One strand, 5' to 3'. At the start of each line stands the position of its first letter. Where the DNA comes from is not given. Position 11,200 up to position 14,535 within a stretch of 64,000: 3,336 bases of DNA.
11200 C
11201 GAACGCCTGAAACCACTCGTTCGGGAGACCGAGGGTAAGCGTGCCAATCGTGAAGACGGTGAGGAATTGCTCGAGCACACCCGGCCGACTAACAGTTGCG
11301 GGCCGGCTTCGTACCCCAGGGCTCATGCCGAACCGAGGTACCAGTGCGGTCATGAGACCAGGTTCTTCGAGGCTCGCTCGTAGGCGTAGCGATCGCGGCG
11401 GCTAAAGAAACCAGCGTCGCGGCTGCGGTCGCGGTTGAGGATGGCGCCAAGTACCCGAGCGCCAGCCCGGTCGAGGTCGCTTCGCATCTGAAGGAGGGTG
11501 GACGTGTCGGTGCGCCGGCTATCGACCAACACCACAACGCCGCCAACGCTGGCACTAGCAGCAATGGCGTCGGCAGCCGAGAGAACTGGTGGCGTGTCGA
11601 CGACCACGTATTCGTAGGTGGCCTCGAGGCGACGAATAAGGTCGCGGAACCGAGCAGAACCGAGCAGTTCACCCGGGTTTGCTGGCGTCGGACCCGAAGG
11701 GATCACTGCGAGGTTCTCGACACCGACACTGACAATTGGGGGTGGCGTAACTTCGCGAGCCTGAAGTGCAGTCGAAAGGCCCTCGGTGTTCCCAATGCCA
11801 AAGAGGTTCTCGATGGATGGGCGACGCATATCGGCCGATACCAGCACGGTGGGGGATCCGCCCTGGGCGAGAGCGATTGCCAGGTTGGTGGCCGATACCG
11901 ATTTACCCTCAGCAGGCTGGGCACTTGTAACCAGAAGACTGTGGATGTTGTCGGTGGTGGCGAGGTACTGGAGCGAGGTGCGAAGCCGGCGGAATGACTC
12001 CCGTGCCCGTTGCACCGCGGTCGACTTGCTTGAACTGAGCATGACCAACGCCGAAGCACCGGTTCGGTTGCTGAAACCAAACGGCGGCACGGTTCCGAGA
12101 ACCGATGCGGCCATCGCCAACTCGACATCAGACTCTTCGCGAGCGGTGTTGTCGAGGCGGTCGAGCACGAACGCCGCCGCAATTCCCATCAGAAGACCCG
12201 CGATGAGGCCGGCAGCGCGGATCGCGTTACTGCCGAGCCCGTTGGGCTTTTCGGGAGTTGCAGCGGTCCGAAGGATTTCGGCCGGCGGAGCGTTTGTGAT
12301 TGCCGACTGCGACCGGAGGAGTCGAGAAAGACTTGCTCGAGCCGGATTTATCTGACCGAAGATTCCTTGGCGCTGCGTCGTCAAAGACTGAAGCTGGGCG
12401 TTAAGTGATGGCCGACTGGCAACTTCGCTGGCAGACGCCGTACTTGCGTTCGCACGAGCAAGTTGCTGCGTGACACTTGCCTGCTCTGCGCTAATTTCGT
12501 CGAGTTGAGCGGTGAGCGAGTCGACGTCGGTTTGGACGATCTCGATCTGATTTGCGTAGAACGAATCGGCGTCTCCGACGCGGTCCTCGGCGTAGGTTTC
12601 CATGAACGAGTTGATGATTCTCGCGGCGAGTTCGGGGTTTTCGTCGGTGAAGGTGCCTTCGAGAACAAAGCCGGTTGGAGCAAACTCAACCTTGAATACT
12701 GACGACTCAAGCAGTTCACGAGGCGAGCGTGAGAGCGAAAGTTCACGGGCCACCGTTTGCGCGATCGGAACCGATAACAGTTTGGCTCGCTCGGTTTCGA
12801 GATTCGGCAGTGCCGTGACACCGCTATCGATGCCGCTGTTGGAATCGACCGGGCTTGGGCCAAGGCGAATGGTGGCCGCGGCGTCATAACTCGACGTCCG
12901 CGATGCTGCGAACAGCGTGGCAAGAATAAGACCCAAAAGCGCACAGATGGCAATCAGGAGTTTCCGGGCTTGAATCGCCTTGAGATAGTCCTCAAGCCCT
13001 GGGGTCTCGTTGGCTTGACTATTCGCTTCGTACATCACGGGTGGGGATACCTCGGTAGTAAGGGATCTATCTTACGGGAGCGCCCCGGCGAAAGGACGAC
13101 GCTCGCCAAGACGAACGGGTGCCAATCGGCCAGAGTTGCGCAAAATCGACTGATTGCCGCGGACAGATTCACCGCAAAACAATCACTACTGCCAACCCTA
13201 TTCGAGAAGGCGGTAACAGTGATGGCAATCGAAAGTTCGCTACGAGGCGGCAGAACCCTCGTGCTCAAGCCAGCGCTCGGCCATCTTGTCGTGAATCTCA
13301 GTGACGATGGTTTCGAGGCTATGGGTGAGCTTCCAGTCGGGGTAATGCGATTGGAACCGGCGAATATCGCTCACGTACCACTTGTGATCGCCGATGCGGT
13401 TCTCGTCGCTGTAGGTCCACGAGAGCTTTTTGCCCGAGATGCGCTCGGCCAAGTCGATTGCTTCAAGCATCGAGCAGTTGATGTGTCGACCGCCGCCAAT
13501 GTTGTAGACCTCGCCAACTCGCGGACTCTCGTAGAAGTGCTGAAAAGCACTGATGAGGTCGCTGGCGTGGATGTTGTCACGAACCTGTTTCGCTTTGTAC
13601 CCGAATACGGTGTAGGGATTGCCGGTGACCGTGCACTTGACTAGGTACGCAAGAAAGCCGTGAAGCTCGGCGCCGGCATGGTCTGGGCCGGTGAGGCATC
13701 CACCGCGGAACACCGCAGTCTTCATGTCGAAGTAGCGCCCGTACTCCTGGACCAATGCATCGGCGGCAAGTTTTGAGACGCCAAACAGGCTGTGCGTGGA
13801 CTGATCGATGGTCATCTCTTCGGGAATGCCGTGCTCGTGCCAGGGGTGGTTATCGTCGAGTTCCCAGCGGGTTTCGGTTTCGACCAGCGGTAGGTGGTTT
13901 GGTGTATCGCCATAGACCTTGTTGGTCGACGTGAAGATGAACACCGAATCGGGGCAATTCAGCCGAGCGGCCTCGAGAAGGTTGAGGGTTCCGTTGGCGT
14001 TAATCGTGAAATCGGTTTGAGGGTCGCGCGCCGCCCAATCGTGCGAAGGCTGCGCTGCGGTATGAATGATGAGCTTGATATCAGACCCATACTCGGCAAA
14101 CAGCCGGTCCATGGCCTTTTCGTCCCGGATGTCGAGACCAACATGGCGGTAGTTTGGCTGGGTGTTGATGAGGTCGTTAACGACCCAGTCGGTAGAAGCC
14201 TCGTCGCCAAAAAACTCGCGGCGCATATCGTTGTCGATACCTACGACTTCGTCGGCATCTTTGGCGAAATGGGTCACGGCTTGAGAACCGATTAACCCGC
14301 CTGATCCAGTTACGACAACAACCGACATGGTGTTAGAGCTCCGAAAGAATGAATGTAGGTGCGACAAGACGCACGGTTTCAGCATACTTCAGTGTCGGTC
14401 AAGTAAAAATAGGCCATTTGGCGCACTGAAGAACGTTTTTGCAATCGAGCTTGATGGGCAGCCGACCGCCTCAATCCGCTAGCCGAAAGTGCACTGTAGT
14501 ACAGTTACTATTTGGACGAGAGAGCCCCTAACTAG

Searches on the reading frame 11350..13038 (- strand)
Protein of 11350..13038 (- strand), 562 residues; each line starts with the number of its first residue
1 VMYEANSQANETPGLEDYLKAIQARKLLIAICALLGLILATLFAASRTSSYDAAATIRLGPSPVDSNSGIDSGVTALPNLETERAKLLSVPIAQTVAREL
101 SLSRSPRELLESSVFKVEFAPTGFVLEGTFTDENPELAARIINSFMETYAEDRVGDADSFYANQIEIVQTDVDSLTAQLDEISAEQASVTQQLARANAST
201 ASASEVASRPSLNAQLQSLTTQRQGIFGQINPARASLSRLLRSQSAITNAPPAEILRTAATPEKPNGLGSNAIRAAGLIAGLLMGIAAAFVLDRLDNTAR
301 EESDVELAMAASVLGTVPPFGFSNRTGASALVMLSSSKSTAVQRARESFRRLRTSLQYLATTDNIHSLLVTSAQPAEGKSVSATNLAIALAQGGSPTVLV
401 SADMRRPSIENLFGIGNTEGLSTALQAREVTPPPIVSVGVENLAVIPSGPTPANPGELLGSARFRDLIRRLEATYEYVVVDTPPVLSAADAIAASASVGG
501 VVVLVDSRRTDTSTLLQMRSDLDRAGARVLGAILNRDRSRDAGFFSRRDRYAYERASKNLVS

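Call 3: search_protein_families(library=pfam, proteins=[window:11350-13038:-])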
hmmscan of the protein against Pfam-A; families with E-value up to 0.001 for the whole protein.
window:11350-13038:- (562 aa): 4 families
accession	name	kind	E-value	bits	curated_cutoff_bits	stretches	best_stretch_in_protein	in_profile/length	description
PF10609.15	ParA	-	2.9e-06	27.3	27.1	1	366-504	4-142/246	NUBPL iron-transfer P-loop NTPase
PF02706.20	Wzz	-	1.6e-05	25.6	25.5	1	15-99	5-90/91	Chain length determinant protein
PF13614.12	AAA_31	-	3.2e-05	24.4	27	1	378-498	14-141/177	AAA domain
PF01656.29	CbiA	-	0.00026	21.4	25.4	0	376-538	9-114/125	CobQ/CobB/MinD/ParA nucleotide binding domain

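Call 4: search_protein_families(library=ncbifam, proteins=[window:11350-13038:-])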
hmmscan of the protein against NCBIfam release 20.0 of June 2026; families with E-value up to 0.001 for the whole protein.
window:11350-13038:- (562 aa): 13 families
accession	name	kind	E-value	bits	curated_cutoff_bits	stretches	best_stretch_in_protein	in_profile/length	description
TIGR01007.1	eps_fam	subfamily_domain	3.1e-43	147.7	108.05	1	347-537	1-190/204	polysaccharide biosynthesis tyrosine autokinase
NF007350.0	PRK09841.1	equivalog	7.4e-36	123.5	1248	1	342-554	508-721/726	tyrosine-protein kinase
TIGR03018.1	pepcterm_TyrKin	hypoth_equivalog_domain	1.3e-35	122.6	230.65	1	343-524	9-198/207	XrtA-associated tyrosine autokinase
NF008568.0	PRK11519.1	equivalog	7e-34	117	1068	1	343-557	504-717/720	tyrosine-protein kinase Wzc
TIGR03029.1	EpsG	equivalog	4.5e-33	114.6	313.8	1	344-535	82-273/274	chain length determinant protein tyrosine kinase EpsG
TIGR01005.1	eps_transp_fam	subfamily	1.2e-28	99.8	411.7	1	345-553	526-737/754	exopolysaccharide transport protein family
TIGR03007.1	pepcterm_ChnLen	equivalog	1.1e-14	53.6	278.85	1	168-318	315-461/498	XrtA system polysaccharide chain length determinant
TIGR01969.1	minD_arch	subfamily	6.2e-11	41.9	201.75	1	370-539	5-172/251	cell division ATPase MinD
TIGR01006.1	polys_exp_MPA1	subfamily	9.1e-09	35.1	296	1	246-320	150-224/226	CspC family polysaccharide chain length determinant protein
NF008669.0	PRK11670.1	equivalog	1.1e-05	24.5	348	1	368-486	110-227/369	iron-sulfur cluster carrier protein ApbC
NF041136.1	MrpORP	equivalog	1.6e-05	24.3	450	1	366-420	6-60/365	iron-sulfur cluster carrier protein MrpORP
TIGR01968.1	minD_bact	equivalog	2.1e-05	24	212.9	1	368-497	4-134/261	septum site-determining protein MinD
NF041546.1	ParA_partition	equivalog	0.00012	21.7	180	0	463-513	65-114/203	ParA family partition ATPase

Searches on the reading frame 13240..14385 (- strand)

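Call 3: search_protein_families(library=pfam, proteins=[window:13240-14385:-])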
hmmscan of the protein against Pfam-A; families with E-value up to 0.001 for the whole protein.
window:13240-14385:- (381 aa): 6 families
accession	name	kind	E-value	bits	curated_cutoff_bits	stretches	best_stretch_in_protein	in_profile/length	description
PF01370.27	Epimerase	-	2.6e-37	129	20.9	1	23-297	1-240/240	NAD dependent epimerase/dehydratase family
PF16363.11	GDP_Man_Dehyd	-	3.4e-25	89.6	27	1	25-342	2-311/332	GDP-mannose 4,6 dehydratase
PF04321.23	RmlD_sub_bind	-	4.2e-09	36.3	27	1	23-170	3-109/287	RmlD substrate binding domain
PF07993.18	NAD_binding_4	-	1.5e-08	34.5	20.1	1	96-238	82-214/258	Male sterility protein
PF01073.25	3Beta_HSD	-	1.6e-08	34.4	22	1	24-180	1-142/280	3-beta hydroxysteroid dehydrogenase/isomerase family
PF02719.21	Polysacc_synt_2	-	3.4e-08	33.5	20.2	1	23-157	1-131/293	Polysaccharide biosynthesis protein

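Call 4: search_protein_families(library=ncbifam, proteins=[window:13240-14385:-])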
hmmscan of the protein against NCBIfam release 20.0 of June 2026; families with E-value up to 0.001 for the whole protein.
window:13240-14385:- (381 aa): 16 families
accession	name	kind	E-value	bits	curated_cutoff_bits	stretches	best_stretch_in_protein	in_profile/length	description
TIGR01181.1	dTDP_gluc_dehyt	equivalog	2.3e-27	95.9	365.1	1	23-358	2-301/321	dTDP-glucose 4,6-dehydratase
TIGR01179.1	galE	equivalog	4.2e-25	88.3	262.3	1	23-365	2-322/332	UDP-glucose 4-epimerase GalE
NF007490.0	PRK10084.1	subfamily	8.7e-21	74.3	649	1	23-362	3-328/361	dTDP-glucose 4,6-dehydratase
NF007956.0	PRK10675.1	subfamily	2.3e-20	73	394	1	23-363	3-324/338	UDP-glucose 4-epimerase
NF007582.0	PRK10217.1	equivalog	1.8e-16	60.2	698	1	20-309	1-265/355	dTDP-glucose 4,6-dehydratase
TIGR04180.1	EDH_00030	hypoth_equivalog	3e-16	59.4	475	1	23-335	1-273/297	NAD-dependent 4,6-dehydratase LegB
TIGR02622.1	CDP_4_6_dhtase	equivalog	1e-11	44.6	278.45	1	23-170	7-145/352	CDP-glucose 4,6-dehydratase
TIGR02197.1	heptose_epim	equivalog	3.2e-11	43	274.6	1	23-310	1-255/316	ADP-glyceromanno-heptose 6-epimerase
NF043036.1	ErythonDh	equivalog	4.7e-10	39.2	325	1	23-161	3-132/321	D-erythronate dehydrogenase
TIGR01214.1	rmlD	equivalog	4.8e-08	32.4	224.05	1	23-158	2-104/285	dTDP-4-dehydrorhamnose reductase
NF011728.1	PRK15181.1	equivalog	1.2e-05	24.5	760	1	24-170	19-156/348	Vi polysaccharide biosynthesis UDP-N-acetylglucosaminuronic acid C-4 epimerase TviC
NF006074.0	PRK08220.1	equivalog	9.4e-05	22.1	312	1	21-139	9-116/251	2,3-dihydro-2,3-dihydroxybenzoate dehydrogenase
NF040491.1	SDR_subfam_4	equivalog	0.00025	20.8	265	1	22-100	2-80/256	mycofactocin-coupled SDR family oxidoreductase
NF041015.1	UDPsulfquin_syn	equivalog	0.0003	19.9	575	0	23-163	3-152/384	UDP-sulfoquinovose synthase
NF005067.0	PRK06484.1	equivalog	0.00055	18.6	713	1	17-136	6-123/524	short chain dehydrogenase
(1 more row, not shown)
